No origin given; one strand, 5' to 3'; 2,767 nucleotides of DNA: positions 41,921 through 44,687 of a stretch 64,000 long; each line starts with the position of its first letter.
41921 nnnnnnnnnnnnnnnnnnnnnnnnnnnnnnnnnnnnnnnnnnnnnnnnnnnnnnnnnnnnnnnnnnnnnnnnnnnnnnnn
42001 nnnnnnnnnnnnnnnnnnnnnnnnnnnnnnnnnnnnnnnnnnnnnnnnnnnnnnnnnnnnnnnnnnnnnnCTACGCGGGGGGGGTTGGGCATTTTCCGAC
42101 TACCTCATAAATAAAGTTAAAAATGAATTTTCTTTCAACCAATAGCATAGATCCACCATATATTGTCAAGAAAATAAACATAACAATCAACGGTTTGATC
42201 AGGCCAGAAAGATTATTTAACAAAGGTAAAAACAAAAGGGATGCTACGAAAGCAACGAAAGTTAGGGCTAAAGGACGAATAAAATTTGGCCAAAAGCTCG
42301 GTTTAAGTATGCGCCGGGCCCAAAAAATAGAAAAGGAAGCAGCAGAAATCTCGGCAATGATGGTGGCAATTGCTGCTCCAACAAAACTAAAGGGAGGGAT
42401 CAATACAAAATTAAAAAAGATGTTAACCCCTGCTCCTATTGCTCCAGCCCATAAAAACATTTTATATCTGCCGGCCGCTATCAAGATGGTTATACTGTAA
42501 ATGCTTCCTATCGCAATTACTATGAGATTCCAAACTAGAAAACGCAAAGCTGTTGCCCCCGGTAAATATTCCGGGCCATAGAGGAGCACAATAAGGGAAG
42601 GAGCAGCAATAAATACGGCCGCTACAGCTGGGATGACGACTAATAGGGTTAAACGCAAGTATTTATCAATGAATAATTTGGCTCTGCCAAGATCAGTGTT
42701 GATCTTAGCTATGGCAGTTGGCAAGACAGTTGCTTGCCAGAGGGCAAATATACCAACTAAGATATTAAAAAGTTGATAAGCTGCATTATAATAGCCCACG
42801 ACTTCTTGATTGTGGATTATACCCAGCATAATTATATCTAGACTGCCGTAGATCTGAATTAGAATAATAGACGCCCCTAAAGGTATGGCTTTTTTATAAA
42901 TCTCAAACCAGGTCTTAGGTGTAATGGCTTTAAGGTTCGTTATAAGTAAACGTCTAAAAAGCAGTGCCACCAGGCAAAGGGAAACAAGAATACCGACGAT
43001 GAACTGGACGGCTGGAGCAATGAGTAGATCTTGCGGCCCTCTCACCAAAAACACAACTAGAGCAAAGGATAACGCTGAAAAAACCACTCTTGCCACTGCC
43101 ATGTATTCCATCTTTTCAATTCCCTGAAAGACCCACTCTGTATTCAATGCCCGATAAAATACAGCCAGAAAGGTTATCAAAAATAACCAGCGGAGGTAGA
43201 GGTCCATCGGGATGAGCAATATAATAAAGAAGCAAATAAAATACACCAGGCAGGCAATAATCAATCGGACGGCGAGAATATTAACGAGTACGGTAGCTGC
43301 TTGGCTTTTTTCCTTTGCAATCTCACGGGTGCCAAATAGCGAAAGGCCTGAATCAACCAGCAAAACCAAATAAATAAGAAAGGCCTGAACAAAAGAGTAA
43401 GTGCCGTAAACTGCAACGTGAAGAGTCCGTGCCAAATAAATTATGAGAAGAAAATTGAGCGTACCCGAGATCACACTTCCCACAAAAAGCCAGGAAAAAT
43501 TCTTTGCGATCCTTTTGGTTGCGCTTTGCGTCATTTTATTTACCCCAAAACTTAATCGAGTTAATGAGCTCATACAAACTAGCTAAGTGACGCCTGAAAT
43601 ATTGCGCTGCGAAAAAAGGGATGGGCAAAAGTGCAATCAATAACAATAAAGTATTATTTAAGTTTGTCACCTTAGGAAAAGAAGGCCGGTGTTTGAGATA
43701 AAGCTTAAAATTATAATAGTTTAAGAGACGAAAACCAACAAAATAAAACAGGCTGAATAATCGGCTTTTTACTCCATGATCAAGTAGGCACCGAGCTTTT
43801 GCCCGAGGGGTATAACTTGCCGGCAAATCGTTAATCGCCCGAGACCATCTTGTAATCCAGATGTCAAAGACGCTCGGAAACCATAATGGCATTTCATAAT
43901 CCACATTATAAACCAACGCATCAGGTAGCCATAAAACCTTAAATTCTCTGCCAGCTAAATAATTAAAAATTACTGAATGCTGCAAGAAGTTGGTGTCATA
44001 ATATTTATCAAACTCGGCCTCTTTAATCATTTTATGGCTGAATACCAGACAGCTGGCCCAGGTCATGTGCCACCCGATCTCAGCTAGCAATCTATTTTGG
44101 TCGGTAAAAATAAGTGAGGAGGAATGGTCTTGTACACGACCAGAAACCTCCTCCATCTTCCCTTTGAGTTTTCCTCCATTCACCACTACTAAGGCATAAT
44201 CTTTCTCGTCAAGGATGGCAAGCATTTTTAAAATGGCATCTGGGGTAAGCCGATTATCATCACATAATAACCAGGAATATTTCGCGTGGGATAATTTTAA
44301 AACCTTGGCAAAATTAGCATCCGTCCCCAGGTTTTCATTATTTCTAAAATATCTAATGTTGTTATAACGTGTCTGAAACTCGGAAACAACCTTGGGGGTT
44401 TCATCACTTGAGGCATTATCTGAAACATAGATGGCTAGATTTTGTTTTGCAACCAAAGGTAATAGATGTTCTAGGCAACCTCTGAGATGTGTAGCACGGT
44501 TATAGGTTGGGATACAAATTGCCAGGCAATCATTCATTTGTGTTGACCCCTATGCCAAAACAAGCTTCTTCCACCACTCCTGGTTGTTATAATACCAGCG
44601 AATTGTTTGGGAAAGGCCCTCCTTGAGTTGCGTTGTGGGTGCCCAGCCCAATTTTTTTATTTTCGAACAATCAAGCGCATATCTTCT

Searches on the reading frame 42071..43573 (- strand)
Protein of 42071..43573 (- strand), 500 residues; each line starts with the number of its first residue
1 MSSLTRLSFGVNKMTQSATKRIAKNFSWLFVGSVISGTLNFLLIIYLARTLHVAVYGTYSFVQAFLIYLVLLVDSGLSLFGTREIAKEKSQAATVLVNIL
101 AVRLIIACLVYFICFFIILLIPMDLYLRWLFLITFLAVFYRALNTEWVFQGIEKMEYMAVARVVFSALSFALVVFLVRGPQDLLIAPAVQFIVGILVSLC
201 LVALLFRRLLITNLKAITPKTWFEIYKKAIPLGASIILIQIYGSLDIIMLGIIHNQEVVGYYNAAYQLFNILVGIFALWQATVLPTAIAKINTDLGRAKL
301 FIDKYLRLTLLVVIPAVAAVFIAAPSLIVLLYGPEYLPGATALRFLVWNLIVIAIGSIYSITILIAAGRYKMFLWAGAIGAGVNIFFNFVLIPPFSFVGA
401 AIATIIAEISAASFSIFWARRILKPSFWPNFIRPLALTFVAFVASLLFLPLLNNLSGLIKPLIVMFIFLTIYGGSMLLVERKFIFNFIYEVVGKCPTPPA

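Call 3: search_protein_families(library=pfam, proteins=[window:42071-43573:-], max_evalue=0.01)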
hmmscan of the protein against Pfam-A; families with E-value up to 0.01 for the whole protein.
window:42071-43573:- (500 aa): 3 families
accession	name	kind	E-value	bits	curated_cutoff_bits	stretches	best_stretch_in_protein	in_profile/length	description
PF01943.22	Polysacc_synt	-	2.1e-38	132.8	28.2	1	23-286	2-269/274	Polysaccharide biosynthesis protein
PF13440.11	Polysacc_synt_3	-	1.2e-11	44.8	23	1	47-338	2-290/293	Polysaccharide biosynthesis protein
PF03023.19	MurJ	-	0.0003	20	27.4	1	123-445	101-426/451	Lipid II flippase MurJ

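Call 4: search_protein_families(library=ncbifam, proteins=[window:42071-43573:-], max_evalue=0.01)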
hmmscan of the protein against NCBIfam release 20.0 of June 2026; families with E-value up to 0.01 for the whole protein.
window:42071-43573:- (500 aa): 3 families
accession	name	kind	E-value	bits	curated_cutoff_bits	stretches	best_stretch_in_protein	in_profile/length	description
NF050818.1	PolSacchBiosHfsF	equivalog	5.1e-09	35.7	700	1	33-478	13-459/468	polysaccharide biosynthesis protein HfsF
NF041871.1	Wzx_EPS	equivalog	6.5e-07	28.4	800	1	44-395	24-374/492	exopolysaccharide biosynthesis flippase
NF058658.1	Oglyco_Wzx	exception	0.00051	19.2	720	1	16-443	4-426/478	O-glycosylation flippase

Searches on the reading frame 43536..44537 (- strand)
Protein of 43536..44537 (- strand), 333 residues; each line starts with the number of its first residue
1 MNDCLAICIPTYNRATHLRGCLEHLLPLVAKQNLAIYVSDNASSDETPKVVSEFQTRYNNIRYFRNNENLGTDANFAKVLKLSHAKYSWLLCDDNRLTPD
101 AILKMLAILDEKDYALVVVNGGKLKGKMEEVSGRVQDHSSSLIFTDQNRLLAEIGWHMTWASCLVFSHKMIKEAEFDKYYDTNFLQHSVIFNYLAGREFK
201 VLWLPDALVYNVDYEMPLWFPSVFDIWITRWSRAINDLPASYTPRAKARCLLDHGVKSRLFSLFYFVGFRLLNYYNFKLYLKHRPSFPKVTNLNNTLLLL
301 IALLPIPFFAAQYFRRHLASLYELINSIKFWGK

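Call 12: search_protein_families(library=pfam, proteins=[window:43536-44537:-], max_evalue=0.001)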
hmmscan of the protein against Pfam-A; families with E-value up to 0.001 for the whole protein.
window:43536-44537:- (333 aa): 3 families
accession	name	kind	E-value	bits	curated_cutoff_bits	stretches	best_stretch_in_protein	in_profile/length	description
PF00535.33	Glycos_transf_2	-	6.2e-22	78.7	23.3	1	7-172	2-165/168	Glycosyl transferase family 2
PF13641.12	Glyco_tranf_2_3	-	2e-06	28.4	27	1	5-117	3-119/230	Glycosyltransferase like family 2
PF13733.12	Glyco_transf_7N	-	0.00098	19.2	27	0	5-42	49-88/134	N-terminal region of glycosyl transferase group 7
